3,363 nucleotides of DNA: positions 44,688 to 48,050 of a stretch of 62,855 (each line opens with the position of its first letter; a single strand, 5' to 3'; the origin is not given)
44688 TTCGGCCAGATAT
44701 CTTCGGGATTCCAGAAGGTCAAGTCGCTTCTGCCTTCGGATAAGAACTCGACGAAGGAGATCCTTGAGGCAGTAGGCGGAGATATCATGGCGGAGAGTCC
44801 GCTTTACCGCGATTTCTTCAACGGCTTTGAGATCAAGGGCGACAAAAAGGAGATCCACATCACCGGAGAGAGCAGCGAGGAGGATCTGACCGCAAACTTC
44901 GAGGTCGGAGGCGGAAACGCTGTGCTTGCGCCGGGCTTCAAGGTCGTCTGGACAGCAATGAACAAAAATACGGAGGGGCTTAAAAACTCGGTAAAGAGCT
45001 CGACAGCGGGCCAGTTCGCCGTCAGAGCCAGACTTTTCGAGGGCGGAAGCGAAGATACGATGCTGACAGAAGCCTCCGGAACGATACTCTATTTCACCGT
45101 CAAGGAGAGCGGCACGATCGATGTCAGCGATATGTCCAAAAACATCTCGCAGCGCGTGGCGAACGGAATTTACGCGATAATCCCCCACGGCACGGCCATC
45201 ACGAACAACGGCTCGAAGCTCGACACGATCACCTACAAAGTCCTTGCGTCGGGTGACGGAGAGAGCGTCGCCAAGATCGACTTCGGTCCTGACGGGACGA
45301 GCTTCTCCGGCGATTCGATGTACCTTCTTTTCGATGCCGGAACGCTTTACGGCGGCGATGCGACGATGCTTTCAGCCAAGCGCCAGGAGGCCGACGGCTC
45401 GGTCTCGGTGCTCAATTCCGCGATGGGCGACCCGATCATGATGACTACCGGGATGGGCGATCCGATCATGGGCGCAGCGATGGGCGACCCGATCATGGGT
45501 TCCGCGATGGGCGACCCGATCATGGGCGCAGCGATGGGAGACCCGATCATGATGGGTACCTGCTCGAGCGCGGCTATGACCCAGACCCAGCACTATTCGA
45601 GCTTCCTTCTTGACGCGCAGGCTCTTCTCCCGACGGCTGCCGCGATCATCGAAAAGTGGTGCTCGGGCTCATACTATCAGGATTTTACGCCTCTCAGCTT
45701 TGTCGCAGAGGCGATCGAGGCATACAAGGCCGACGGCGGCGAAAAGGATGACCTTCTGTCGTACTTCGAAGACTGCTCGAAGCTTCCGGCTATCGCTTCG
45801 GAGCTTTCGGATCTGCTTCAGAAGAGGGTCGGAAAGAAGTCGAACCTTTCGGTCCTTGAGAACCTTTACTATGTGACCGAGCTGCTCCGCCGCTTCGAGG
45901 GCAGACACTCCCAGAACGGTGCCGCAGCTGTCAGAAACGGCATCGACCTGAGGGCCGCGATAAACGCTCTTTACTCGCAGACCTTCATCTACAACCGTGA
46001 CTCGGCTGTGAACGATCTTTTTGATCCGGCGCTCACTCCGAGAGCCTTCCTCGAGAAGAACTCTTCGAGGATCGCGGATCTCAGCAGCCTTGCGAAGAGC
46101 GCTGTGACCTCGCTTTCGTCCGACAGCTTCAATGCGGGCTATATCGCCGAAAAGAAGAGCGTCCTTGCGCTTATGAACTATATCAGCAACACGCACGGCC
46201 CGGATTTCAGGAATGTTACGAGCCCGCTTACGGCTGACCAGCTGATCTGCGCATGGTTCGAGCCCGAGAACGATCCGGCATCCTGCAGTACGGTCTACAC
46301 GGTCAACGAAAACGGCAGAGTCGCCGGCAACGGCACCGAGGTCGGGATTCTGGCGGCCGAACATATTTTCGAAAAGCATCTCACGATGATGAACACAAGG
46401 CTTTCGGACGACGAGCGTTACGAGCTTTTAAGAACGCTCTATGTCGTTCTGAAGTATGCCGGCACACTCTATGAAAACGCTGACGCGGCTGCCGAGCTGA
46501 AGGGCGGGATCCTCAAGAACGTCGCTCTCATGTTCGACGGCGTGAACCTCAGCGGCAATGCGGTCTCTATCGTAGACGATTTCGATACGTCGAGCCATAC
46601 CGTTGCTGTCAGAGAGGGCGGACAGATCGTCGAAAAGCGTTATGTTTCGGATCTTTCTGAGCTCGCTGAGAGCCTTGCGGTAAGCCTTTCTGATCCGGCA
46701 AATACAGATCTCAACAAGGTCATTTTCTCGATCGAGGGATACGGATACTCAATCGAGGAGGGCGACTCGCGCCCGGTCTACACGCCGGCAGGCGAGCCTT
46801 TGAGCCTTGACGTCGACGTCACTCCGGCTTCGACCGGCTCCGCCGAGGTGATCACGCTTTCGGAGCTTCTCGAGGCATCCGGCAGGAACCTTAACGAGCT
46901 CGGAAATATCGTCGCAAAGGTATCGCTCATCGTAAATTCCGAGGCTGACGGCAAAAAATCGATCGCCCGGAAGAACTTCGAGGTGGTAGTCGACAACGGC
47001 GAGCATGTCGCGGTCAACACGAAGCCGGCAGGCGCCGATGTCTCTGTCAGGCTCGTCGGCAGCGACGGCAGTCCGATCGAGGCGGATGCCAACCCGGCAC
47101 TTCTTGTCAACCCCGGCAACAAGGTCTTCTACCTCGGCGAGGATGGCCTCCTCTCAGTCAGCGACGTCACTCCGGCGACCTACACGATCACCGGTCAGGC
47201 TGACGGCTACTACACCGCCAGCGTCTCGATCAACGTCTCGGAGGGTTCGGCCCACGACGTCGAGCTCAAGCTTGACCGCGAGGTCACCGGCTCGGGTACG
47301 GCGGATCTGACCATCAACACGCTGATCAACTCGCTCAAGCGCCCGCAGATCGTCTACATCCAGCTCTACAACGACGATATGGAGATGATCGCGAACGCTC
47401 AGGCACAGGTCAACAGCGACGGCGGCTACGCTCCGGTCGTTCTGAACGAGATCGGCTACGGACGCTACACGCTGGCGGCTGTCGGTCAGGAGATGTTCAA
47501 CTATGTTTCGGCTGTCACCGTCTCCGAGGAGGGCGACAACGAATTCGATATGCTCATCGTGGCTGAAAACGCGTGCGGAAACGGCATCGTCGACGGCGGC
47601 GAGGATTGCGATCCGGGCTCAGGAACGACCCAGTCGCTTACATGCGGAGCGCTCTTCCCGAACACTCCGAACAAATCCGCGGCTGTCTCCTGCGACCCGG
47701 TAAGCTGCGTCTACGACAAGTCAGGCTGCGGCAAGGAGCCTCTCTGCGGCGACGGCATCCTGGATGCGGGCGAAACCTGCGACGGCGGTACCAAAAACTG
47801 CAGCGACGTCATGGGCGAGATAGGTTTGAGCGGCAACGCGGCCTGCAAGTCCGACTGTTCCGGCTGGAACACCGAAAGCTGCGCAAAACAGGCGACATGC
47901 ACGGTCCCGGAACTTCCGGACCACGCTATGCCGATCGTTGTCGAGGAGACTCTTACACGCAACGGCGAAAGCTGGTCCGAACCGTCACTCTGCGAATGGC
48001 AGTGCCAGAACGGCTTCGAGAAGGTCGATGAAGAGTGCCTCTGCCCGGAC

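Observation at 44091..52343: Giant 2750-aa modular Cys-rich surface lipoprotein of unrecognised repeat family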

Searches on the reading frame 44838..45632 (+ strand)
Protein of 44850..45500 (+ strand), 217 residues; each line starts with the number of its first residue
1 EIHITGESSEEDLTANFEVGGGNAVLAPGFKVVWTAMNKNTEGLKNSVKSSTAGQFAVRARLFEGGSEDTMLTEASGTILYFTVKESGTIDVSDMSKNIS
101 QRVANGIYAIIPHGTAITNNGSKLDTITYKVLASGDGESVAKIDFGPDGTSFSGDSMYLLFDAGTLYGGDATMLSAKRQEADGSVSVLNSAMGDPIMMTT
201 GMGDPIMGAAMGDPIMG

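Call 35: search_protein_families(library=pfam, proteins=[window:44850-45500:+], max_evalue=1)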
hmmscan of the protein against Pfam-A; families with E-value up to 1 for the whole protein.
window:44850-45500:+ (217 aa): 0 families

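Call 54: search_solved_structures(query=A4, max_evalue=10, show_alignments=3)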
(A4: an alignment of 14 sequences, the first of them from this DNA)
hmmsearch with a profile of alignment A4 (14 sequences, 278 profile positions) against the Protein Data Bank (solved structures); distinct sequences matched with E-value up to 10: 2.
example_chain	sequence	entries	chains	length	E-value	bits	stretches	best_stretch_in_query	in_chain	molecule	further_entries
9xqs_A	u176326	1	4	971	0.86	12.2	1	186-224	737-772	PHIKZ087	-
6sus_A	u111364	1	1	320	1.6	11.3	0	175-229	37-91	Bifunctional hemolysin/adenylate cyclase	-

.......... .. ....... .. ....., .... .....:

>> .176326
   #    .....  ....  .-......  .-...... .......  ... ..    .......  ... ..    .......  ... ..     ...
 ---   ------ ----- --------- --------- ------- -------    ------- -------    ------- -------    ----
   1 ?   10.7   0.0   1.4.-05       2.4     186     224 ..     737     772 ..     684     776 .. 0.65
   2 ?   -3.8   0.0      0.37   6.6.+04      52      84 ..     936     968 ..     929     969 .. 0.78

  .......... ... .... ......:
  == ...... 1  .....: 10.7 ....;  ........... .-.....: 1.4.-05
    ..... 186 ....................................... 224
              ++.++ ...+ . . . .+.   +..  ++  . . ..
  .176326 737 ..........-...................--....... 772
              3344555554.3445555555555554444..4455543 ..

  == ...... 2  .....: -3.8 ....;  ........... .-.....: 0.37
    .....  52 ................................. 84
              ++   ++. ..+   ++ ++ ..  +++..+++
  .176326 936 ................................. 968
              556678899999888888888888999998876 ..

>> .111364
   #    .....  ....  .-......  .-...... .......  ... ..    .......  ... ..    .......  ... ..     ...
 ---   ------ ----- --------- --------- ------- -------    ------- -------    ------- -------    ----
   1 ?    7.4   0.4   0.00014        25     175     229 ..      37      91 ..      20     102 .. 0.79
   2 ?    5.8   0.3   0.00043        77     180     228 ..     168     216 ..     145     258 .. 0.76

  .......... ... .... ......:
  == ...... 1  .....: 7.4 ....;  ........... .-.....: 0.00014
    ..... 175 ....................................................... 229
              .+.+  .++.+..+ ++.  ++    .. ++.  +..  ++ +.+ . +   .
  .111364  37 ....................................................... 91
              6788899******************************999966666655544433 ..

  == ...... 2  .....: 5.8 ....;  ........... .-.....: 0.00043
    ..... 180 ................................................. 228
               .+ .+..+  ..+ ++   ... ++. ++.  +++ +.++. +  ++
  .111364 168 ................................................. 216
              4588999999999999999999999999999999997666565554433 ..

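Call 55: search_protein_families(library=pfam, alignment_id=A4, max_evalue=0.1)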
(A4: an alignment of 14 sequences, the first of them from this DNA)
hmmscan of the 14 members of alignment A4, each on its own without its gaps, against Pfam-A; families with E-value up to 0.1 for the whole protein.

A. member 1, seq(265 aa): 1 family
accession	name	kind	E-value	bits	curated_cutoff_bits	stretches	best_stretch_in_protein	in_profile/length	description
PF17830.6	STI1-HOP_DP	-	0.038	14.3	29.1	0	189-216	24-51/55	STI1/HOP, DP domain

B. families by the number of members that match (of 14 scanned): 6 families
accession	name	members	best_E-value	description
PF00791.26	ZU5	6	1.2e-09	ZU5 domain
PF14083.11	PGDYG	6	8.9e-05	PGDYG protein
PF02369.22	Big_1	1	0.01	Bacterial Ig-like domain (group 1)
PF17830.6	STI1-HOP_DP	1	0.038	STI1/HOP, DP domain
PF21277.2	T6SS_VgrG3-like_C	1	0.057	Type VI secretion system spike protein VgrG3-like, C-terminal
PF18675.7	HepII_C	1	0.096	Heparinase II C-terminal domain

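Call 67: find_homologous_proteins(query=A4, max_evalue=0.001)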
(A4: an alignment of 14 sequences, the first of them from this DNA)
Query A4 (14 sequences) (265 aa, profile of the alignment): 80 proteins with E <= 0.001 among 8000 candidates.
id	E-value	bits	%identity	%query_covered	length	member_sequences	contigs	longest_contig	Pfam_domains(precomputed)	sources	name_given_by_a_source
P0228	1.5e-99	351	48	71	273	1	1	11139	-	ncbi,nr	ncbi:hypothetical protein J5834_06800, partial [bacterium]|nr:hypothetical protein [bacterium]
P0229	1.0e-79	286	48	88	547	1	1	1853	-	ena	-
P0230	2.4e-55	206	54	31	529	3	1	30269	PF00791.27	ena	-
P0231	2.6e-55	206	29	66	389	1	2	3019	PF00791.27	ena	-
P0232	6.0e-55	205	31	65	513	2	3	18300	PF00791.27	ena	-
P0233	9.5e-55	204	37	42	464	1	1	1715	PF07603.18,PF00791.27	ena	-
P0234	1.1e-54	204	57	26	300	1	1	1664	PF00791.27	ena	-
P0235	9.9e-54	201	51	34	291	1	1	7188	PF00791.27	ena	-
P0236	3.1e-53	199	33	54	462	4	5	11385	PF00791.27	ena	-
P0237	9.3e-53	198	43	38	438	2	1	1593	PF07603.18,PF00791.27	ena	-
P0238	2.8e-52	196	45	32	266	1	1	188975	PF00791.27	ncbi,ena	-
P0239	7.6e-52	195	32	72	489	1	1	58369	PF00791.27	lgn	-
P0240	8.4e-52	194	35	42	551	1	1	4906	PF00791.27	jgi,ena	-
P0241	2.1e-51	193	41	38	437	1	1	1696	PF07603.18,PF00791.27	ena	-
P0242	5.5e-51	192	35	65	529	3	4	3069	PF19789.7,PF00791.27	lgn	-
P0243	1.5e-50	190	35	65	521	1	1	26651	PF19789.7,PF00791.27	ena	-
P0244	1.6e-50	190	34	65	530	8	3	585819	PF19789.7,PF00791.27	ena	-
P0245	1.5e-49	187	49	26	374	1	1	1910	PF00791.27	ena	-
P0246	1.9e-49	187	37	61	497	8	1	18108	PF00791.27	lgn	-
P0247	2.9e-49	186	32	58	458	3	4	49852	PF00791.27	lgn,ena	-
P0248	5.3e-49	185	35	42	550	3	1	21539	PF00791.27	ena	-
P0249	1.1e-48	184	51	26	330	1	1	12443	PF00791.27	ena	-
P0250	1.5e-48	184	30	72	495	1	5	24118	PF00791.27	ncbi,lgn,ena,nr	ncbi:hypothetical protein J5681_09885 [bacterium]|nr:hypothetical protein [bacterium]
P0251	2.0e-48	183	43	45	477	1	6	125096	PF00791.27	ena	-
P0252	2.8e-48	183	36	59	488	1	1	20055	PF00791.27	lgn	-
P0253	3.3e-48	183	35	42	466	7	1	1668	PF00791.27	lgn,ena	-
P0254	3.6e-48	182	49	26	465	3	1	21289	PF00791.27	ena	-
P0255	3.8e-48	182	32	75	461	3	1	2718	PF00791.27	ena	-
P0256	4.4e-48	182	37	59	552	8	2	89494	PF00791.27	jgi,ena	-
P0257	1.0e-47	181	36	59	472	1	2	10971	PF00791.27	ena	-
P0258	1.3e-47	181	36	63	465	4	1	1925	PF00791.27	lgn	-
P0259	1.9e-47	180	29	72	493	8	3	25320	PF00791.27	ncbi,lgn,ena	-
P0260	2.0e-47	180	37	50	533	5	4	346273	PF19789.7,PF00791.27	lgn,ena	-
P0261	3.2e-47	179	35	42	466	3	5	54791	PF00791.27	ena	-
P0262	5.0e-47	179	46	37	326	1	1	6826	PF00791.27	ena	-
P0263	6.4e-47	178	58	19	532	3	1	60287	PF19789.7,PF00791.27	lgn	-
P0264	7.3e-47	178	35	42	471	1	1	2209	PF00791.27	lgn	-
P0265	7.9e-47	178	35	42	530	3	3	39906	PF00791.27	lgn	-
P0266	8.2e-47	178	35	42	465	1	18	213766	PF00791.27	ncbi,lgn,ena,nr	ncbi:hypothetical protein IJG44_03890 [bacterium]|nr:hypothetical protein [bacterium]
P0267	8.8e-47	178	32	66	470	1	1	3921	PF00791.27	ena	-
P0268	9.9e-47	178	33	66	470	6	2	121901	PF00791.27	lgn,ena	-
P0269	1.0e-46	178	33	66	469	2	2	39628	PF00791.27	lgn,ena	-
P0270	1.5e-46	177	40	38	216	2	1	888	PF00791.27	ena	-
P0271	2.6e-46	176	40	45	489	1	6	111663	PF00791.27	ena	-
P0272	2.7e-46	176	36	59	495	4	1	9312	PF00791.27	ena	-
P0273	3.7e-46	176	35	59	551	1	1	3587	PF00791.27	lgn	-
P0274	3.8e-46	176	35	42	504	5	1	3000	PF00791.27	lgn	-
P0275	3.2e-45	173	51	26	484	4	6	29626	PF00791.27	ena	-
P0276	1.2e-44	171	46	31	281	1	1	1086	PF00791.27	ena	-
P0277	2.7e-44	170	29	72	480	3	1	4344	PF00791.27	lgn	-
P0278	3.2e-44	169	35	42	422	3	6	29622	PF07603.18,PF00791.27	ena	-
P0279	3.3e-44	169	46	25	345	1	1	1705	PF00791.27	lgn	-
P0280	7.4e-44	168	49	27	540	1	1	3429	PF07603.18,PF00791.27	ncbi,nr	ncbi:DUF1566 domain-containing protein, partial [bacterium]|nr:DUF1566 domain-containing protein [ba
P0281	1.1e-43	168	41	36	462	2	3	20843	PF00791.27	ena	-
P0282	6.1e-43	165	33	72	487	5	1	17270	PF00791.27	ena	-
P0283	1.1e-42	164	43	42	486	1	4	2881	PF00791.27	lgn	-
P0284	1.8e-42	164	43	42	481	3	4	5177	PF00791.27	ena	-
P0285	2.0e-42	164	31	72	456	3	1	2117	PF00791.27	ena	-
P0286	2.4e-42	163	44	31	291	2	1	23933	PF00791.27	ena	-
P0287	6.1e-42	162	42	28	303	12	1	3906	PF00791.27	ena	-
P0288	9.9e-42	161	35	42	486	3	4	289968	PF00791.27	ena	-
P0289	1.2e-41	161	37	38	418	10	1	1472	PF13948.12,PF00791.27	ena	-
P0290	7.2e-41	159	52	23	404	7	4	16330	PF07603.18,PF00791.27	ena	-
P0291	6.5e-40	155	36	42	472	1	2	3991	PF00791.27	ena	-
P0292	4.1e-38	149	33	52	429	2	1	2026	PF07603.18,PF00791.27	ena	-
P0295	2.4e-35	140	37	31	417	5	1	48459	PF07603.18,PF00791.27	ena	-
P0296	5.9e-34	136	53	23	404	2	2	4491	PF07603.18,PF00791.27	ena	-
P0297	1.1e-33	135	30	52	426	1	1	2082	PF07603.18,PF00791.27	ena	-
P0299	6.1e-30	123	33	65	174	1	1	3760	PF00791.27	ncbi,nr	ncbi:hypothetical protein IKP13_07130, partial [bacterium]|nr:hypothetical protein [bacterium]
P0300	4.6e-26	110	34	45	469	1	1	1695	PF07603.18,PF00791.27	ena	-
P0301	8.4e-19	86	28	59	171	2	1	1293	PF00791.27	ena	-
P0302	1.3e-13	69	31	31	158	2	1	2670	PF00791.27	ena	-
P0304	3.8e-12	64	-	-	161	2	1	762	PF00791.27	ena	-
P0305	1.2e-11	63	-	-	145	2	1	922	PF00791.27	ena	-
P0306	4.3e-9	54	-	-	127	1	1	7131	PF00791.27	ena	-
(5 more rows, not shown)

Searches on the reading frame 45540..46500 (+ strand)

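Call 35: search_protein_families(library=pfam, proteins=[window:45540-46500:+], max_evalue=1)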
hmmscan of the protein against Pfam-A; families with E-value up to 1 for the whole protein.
window:45540-46500:+ (320 aa): 1 family
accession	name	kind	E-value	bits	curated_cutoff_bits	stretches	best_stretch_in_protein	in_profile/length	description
PF16814.10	Read-through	-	0.12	12.6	27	1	175-223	22-70/182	Read-through domain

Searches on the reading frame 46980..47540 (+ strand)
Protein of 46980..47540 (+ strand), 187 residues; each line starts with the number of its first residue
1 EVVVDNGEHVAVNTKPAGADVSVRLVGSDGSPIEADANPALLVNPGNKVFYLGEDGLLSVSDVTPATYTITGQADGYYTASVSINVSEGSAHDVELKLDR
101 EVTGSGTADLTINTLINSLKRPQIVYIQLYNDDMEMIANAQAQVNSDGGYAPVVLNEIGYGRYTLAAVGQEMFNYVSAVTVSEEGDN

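Call 35: search_protein_families(library=pfam, proteins=[window:46980-47540:+], max_evalue=1)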
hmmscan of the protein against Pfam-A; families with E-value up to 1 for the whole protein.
window:46980-47540:+ (187 aa): 6 families
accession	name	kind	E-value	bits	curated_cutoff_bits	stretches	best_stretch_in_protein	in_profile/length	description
PF13620.12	CarboxypepD_reg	-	2.2e-05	25.2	32.3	1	50-98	32-81/82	Carboxypeptidase regulatory-like domain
PF08308.17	PEGA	-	2.8e-05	24.4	20.8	1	58-100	27-69/71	PEGA domain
PF14686.12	fn3_3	-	0.0013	18.9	24.4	1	54-92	33-73/75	Polysaccharide lyase family 4, domain II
PF13715.12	CarbopepD_reg_2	-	0.019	15.4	32.2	1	54-101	32-79/88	CarboxypepD_reg-like domain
PF09430.16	EMC7_beta-sandw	-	0.054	14.1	26.6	0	43-96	14-70/122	ER membrane protein complex subunit 7, beta-sandwich domain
PF12866.13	DUF3823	-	0.1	13.3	27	0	125-155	21-51/90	Protein of unknown function (DUF3823) N-terminal domain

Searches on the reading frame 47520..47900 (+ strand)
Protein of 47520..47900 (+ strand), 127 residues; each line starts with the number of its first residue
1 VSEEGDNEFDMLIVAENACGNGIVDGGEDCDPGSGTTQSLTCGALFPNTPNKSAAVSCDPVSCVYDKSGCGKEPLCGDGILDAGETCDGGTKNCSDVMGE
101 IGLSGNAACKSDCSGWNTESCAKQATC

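Call 35: search_protein_families(library=pfam, proteins=[window:47520-47900:+], max_evalue=1)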
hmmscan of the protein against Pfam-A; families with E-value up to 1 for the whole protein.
window:47520-47900:+ (127 aa): 1 family
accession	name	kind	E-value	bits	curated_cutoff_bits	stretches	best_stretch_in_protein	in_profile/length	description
PF13948.11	DUF4215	-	0.0008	20.1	27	2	63-96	10-41/47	Domain of unknown function (DUF4215)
